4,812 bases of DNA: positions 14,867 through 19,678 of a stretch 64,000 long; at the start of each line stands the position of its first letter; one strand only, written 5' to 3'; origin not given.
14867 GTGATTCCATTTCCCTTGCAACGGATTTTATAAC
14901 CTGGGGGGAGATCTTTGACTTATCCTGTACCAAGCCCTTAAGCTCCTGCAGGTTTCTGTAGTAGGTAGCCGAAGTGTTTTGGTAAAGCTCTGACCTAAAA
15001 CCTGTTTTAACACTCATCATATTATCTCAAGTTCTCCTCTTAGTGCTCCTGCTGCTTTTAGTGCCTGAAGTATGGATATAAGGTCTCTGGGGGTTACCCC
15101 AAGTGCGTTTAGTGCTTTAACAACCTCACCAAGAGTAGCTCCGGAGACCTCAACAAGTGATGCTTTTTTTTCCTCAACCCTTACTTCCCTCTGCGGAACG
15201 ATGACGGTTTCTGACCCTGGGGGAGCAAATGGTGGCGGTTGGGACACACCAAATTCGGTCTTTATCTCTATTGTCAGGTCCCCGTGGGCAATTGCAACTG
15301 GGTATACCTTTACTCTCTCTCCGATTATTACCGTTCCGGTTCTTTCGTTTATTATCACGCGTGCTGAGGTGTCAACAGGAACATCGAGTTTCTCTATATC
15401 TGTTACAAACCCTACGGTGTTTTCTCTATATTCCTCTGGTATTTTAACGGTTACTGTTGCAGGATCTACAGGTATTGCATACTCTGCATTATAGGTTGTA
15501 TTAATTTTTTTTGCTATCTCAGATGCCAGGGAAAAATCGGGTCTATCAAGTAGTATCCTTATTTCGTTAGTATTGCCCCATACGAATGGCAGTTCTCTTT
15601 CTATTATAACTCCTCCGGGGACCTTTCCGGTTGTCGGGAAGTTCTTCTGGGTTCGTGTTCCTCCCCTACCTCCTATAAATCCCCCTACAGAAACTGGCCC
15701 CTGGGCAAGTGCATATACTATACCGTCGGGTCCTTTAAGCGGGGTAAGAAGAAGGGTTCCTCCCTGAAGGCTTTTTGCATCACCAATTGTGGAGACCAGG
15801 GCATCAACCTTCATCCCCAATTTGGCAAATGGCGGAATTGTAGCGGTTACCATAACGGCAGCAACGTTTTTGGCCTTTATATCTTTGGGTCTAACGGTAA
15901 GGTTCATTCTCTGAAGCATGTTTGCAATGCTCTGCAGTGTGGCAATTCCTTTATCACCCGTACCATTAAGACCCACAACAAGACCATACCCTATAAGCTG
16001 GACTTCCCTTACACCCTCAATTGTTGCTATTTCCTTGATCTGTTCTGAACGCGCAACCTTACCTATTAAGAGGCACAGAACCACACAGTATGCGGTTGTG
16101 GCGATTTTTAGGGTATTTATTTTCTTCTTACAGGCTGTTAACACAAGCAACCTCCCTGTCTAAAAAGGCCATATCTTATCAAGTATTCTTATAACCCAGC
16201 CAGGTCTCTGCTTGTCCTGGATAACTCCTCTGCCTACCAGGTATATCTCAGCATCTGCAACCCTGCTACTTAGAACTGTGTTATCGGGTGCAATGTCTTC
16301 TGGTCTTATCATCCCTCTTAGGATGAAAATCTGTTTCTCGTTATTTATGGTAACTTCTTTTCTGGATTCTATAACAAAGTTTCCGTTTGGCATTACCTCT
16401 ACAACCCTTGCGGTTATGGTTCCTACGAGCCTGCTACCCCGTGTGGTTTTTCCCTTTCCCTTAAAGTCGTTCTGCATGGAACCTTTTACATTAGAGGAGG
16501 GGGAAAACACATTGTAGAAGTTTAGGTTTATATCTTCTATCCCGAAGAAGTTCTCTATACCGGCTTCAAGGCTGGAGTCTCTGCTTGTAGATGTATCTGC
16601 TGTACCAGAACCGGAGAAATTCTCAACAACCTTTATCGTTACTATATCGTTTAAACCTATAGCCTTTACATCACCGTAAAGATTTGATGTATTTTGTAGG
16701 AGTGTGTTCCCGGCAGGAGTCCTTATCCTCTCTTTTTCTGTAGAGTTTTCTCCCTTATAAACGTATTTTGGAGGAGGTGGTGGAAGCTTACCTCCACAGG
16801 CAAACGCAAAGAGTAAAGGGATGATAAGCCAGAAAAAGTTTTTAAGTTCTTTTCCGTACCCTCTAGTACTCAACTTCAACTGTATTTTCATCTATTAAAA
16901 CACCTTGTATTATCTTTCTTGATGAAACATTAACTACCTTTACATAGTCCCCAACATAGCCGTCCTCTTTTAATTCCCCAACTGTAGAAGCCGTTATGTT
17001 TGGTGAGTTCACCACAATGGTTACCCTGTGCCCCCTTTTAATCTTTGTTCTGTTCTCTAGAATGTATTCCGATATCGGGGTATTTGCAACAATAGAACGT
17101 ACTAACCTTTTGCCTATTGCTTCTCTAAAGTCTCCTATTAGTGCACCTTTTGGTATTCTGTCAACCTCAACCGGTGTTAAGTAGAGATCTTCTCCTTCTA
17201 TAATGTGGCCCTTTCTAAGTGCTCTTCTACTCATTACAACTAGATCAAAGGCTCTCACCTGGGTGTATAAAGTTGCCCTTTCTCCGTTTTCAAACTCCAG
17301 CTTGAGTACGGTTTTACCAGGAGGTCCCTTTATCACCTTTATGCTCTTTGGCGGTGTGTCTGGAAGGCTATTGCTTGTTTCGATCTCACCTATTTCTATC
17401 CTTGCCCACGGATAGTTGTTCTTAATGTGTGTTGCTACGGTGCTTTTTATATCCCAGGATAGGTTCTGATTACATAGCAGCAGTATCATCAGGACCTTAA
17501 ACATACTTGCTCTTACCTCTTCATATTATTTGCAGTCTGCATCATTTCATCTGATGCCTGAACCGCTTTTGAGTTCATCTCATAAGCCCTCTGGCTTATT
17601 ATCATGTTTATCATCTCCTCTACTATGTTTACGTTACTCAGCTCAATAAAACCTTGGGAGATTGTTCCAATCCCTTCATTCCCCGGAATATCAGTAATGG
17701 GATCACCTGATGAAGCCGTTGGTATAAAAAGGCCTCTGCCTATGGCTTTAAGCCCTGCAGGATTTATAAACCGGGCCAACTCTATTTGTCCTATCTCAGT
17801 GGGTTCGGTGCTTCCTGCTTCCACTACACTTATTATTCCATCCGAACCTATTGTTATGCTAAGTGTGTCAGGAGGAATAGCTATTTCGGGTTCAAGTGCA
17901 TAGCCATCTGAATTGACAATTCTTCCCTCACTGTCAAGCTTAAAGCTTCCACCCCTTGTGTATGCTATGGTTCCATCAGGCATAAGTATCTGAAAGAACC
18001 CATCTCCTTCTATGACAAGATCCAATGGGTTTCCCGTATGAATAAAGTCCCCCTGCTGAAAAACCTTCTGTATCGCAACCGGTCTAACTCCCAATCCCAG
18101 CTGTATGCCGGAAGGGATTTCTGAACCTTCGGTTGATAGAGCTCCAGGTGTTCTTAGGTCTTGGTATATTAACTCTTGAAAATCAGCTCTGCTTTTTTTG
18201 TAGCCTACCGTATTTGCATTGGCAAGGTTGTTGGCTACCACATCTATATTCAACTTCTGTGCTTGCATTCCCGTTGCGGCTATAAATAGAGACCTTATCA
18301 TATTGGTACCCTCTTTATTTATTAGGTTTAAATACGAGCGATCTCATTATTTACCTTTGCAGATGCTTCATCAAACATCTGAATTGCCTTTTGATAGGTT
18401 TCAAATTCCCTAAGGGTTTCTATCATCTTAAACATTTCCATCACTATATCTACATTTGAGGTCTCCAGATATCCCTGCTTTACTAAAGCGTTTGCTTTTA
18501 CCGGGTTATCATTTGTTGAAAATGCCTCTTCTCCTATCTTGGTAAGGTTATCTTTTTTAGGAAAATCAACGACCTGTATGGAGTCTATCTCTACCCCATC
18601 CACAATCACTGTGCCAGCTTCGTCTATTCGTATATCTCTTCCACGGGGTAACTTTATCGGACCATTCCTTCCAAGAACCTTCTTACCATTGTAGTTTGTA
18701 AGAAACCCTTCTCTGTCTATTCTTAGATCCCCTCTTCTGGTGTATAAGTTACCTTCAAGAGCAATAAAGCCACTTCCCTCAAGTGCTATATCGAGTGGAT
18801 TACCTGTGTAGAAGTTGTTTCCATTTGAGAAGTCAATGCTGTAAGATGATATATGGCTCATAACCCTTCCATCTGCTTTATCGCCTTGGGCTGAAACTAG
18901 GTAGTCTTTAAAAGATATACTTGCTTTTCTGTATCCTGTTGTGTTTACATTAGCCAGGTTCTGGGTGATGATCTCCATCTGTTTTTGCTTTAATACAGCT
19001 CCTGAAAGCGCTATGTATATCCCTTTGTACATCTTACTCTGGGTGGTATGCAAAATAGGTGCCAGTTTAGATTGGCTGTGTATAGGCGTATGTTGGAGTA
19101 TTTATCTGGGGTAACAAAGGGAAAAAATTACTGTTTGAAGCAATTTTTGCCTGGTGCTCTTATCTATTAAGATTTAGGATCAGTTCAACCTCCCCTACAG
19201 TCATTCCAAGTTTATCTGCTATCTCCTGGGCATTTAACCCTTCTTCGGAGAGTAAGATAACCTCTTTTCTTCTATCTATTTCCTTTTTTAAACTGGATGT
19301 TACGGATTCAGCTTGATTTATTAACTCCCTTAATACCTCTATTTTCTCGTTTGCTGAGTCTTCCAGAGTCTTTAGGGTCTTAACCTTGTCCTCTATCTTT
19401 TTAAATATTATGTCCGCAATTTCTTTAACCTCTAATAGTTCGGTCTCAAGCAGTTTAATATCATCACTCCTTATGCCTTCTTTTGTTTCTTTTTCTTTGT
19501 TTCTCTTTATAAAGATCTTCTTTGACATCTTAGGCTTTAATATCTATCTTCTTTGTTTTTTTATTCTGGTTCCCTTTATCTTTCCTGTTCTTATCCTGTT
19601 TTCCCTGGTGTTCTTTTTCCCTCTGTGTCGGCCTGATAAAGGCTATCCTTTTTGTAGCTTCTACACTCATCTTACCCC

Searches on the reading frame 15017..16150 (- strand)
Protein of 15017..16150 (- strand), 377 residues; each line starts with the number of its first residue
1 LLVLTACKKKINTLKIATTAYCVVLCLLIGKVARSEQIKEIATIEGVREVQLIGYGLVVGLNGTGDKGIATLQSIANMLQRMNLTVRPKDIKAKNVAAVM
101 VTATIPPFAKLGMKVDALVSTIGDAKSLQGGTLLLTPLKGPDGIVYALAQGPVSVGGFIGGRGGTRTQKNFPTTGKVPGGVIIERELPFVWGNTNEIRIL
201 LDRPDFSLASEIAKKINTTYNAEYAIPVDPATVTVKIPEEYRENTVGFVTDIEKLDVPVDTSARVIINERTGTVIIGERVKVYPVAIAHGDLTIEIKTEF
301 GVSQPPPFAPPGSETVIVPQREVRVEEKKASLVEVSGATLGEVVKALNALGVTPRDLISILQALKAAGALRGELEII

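Call 79: search_protein_families(library=pfam, max_evalue=0.000001, proteins=[window:15017-16150:-])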
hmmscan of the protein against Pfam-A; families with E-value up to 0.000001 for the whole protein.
window:15017-16150:- (377 aa): 1 family
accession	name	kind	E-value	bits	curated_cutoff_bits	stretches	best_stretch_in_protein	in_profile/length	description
PF02119.21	FlgI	-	2.5e-133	444.7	25.3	1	37-376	1-343/343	Flagellar P-ring protein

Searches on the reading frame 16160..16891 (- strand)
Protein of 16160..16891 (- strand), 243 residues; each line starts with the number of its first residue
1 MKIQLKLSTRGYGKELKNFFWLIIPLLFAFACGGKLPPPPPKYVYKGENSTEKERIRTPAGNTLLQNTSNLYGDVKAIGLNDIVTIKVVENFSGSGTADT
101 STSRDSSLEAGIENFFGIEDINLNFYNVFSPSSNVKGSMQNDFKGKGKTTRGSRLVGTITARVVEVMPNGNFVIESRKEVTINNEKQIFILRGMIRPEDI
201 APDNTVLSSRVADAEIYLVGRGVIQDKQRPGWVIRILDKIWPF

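Call 79: search_protein_families(library=pfam, max_evalue=0.000001, proteins=[window:16160-16891:-])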
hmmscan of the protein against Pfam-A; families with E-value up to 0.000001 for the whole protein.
window:16160-16891:- (243 aa): 1 family
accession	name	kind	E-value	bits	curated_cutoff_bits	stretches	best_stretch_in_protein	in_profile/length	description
PF02107.21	FlgH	-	4.1e-53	180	27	1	66-242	9-172/172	Flagellar L-ring protein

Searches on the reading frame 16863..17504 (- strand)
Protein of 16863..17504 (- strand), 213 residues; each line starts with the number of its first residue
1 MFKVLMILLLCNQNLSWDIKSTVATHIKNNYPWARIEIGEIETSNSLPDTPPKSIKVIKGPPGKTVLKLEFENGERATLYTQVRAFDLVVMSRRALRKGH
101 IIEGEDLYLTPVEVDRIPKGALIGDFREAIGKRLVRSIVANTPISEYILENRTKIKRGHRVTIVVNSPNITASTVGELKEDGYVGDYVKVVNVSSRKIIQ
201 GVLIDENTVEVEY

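Call 79: search_protein_families(library=pfam, max_evalue=0.000001, proteins=[window:16863-17504:-])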
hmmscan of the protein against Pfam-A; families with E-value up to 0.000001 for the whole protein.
window:16863-17504:- (213 aa): 2 families
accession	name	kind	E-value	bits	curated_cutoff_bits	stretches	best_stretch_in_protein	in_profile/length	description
PF13144.11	ChapFlgA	-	2.3e-25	89.5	23.8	1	89-211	3-122/122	Chaperone for flagella basal body P-ring formation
PF08666.17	SAF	-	6.8e-08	33.4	21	1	89-145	3-58/63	SAF domain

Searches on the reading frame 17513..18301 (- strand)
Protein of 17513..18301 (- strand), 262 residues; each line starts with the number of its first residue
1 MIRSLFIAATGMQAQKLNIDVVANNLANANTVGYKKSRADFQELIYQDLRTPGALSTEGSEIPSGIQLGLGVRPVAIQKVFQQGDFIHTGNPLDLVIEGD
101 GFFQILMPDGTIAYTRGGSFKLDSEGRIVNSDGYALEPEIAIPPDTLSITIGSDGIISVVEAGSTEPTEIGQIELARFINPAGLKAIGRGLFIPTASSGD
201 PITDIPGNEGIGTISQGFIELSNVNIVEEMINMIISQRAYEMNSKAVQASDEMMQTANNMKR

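Call 79: search_protein_families(library=pfam, max_evalue=0.000001, proteins=[window:17513-18301:-])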
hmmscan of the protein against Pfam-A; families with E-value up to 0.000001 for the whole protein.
window:17513-18301:- (262 aa): 3 families
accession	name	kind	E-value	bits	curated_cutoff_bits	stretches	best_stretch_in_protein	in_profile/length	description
PF22692.1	LlgE_F_G_D1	-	1.1e-26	93.1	27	1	97-159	2-64/64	Flagellar hook protein FlgE/F/G D1 domain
PF06429.18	Flg_bbr_C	-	6.6e-21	74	23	1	216-260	2-46/46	Flagellar basal body rod FlgEFG protein C-terminal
PF00460.25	Flg_bb_rod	-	1.6e-10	41.1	20.7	1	7-35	3-31/31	Flagella basal body rod protein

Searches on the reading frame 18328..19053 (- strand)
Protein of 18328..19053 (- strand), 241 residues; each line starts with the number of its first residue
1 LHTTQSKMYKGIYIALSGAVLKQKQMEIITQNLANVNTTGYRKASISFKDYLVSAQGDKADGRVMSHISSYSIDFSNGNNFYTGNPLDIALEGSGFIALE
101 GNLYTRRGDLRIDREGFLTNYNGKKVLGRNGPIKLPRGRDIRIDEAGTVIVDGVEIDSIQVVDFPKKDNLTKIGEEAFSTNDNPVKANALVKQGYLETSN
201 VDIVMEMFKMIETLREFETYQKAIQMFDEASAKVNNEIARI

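Call 17: search_protein_families(library=pfam, max_evalue=0.00001, proteins=[window:18328-19053:-])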
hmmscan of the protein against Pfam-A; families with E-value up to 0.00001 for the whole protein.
window:18328-19053:- (241 aa): 3 families
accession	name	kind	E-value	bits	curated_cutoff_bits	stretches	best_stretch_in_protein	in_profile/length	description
PF06429.18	Flg_bbr_C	-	1.4e-13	50.6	23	1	192-236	1-45/46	Flagellar basal body rod FlgEFG protein C-terminal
PF00460.25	Flg_bb_rod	-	2.2e-08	34.3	20.7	1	12-42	1-31/31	Flagella basal body rod protein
PF22692.1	LlgE_F_G_D1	-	3.2e-08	34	27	1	90-151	1-64/64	Flagellar hook protein FlgE/F/G D1 domain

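Call 59: find_homologous_proteins(query=window:18328-19032:-, max_evalue=1e-40)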
Query window:18328-19032:- (234 aa): 553 proteins with E <= 1e-40 among 1974 candidates; the best 120 are listed.
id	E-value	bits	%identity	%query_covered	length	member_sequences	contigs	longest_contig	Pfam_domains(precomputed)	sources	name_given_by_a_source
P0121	7.7e-146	501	99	100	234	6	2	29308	PF06429.19,PF00460.26,PF22692.2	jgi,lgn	jgi:flagellar basal-body rod protein FlgG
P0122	1.3e-93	331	68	100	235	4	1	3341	PF06429.19,PF00460.26,PF22692.2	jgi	jgi:flagellar basal-body rod protein FlgF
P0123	9.9e-93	328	68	100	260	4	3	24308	PF06429.19,PF00460.26,PF22692.2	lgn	-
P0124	6.7e-90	319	66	100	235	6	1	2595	PF06429.19,PF00460.26,PF22692.2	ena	-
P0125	4.7e-85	303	71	83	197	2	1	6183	PF00460.26,PF22692.2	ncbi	ncbi:MAG: flagellar hook basal-body protein, partial [Thermoplasmatales archaeon]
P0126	8.3e-85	302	62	100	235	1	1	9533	PF06429.19,PF00460.26,PF22692.2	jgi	jgi:flagellar basal-body rod protein FlgF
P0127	9.7e-85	302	62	100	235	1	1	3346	PF06429.19,PF00460.26,PF22692.2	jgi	jgi:flagellar basal-body rod protein FlgF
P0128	1.3e-84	301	62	100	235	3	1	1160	PF06429.19,PF22692.2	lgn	-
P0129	2.5e-84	300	78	74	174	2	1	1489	PF06429.19,PF22692.2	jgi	jgi:flagellar basal-body rod protein FlgG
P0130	3.3e-84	300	61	100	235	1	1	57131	PF06429.19,PF00460.26,PF22692.2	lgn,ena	-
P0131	6.5e-84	299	60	100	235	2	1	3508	PF06429.19,PF00460.26,PF22692.2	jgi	jgi:flagellar basal-body rod protein FlgF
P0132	1.3e-82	295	61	100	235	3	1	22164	PF06429.19,PF00460.26,PF22692.2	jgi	jgi:flagellar basal-body rod protein FlgF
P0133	2.1e-82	294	60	100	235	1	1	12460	PF06429.19,PF00460.26,PF22692.2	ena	-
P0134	2.2e-82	294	59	100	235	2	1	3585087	PF06429.19,PF00460.26,PF22692.2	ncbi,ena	-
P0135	2.6e-82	294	60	100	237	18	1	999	PF06429.19,PF22692.2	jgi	-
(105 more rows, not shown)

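Call 60: find_encoding_contigs(protein=P0123, flank=1500, max_places=1)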
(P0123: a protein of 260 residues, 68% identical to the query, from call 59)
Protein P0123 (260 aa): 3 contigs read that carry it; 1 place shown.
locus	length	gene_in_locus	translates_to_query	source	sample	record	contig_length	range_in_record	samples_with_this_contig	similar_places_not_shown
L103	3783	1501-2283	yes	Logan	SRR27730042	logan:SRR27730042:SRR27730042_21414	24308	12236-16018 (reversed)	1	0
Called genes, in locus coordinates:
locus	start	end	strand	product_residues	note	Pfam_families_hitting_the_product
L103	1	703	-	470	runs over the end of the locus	PF02120:Flg_hook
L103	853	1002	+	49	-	-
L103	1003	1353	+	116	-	PF19610:DUF6115 (weak), PF10975:DUF2802 (faint)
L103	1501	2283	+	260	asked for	PF00460:Flg_bb_rod (weak), PF22692:LlgE_F_G_D1, PF06429:Flg_bbr_C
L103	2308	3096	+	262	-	PF00460:Flg_bb_rod, PF22692:LlgE_F_G_D1, PF06429:Flg_bbr_C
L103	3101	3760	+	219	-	PF08666:SAF, PF13144:ChapFlgA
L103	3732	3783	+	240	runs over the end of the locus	PF02107:FlgH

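Call 61: find_encoding_contigs(protein=P0122, flank=1500, max_places=1)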
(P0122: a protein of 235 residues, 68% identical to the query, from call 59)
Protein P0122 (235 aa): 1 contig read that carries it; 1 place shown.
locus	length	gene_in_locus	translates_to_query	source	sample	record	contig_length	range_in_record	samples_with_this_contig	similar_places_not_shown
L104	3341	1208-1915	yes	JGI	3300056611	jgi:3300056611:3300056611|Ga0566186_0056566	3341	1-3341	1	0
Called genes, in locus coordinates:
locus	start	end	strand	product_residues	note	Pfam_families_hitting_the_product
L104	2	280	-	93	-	?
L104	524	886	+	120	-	PF19610:DUF6115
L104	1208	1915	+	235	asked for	PF00460:Flg_bb_rod, PF22692:LlgE_F_G_D1, PF06429:Flg_bbr_C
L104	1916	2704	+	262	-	PF00460:Flg_bb_rod, PF22692:LlgE_F_G_D1, PF06429:Flg_bbr_C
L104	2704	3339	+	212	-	?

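Call 62: find_encoding_contigs(protein=P0126, flank=1500, max_places=1)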
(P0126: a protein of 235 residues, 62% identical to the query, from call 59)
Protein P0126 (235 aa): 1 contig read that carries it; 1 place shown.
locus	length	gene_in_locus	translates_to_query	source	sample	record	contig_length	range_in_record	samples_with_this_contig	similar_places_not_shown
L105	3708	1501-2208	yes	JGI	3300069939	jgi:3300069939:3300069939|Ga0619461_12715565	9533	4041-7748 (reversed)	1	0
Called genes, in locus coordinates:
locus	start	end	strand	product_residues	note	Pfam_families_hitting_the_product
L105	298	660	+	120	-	PF00072:Response_reg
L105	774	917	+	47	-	-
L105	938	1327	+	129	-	-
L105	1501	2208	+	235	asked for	PF00460:Flg_bb_rod, PF22692:LlgE_F_G_D1 (weak), PF06429:Flg_bbr_C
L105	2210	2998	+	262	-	PF00460:Flg_bb_rod, PF22692:LlgE_F_G_D1, PF06429:Flg_bbr_C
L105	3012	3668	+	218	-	PF13144:ChapFlgA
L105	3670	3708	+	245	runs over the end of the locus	PF02107:FlgH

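Call 63: find_encoding_contigs(protein=P0130, flank=1500, max_places=1)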
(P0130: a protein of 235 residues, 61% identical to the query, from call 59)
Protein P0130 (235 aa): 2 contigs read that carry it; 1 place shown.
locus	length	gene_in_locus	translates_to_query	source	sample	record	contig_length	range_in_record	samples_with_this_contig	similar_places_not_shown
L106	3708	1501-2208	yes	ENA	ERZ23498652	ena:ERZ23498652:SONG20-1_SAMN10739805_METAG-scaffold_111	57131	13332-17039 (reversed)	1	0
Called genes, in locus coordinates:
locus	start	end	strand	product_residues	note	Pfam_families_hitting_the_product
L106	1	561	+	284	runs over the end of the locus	PF08668:HDOD, PF01966:HD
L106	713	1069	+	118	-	PF19610:DUF6115 (weak), PF10975:DUF2802 (weak)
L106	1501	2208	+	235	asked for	PF00460:Flg_bb_rod (weak), PF22692:LlgE_F_G_D1 (weak), PF06429:Flg_bbr_C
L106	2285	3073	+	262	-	PF00460:Flg_bb_rod, PF22692:LlgE_F_G_D1, PF06429:Flg_bbr_C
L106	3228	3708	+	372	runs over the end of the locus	PF02119:FlgI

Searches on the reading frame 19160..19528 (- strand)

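Call 17: search_protein_families(library=pfam, max_evalue=0.00001, proteins=[window:19160-19528:-])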
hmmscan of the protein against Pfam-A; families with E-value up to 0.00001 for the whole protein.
window:19160-19528:- (122 aa): 1 family
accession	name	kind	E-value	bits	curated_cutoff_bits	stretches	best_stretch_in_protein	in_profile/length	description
PF19610.4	DUF6115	-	3.6e-06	27.9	27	0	32-120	44-133/134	Family of unknown function (DUF6115)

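Call 71: search_protein_families(library=pfam, max_evalue=0.00001, proteins=[window:19160-19528:-])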
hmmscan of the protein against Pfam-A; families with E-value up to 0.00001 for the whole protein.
window:19160-19528:- (122 aa): 1 family
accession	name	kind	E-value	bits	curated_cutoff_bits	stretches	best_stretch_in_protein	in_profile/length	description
PF19610.4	DUF6115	-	3.6e-06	27.9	27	0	32-120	44-133/134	Family of unknown function (DUF6115)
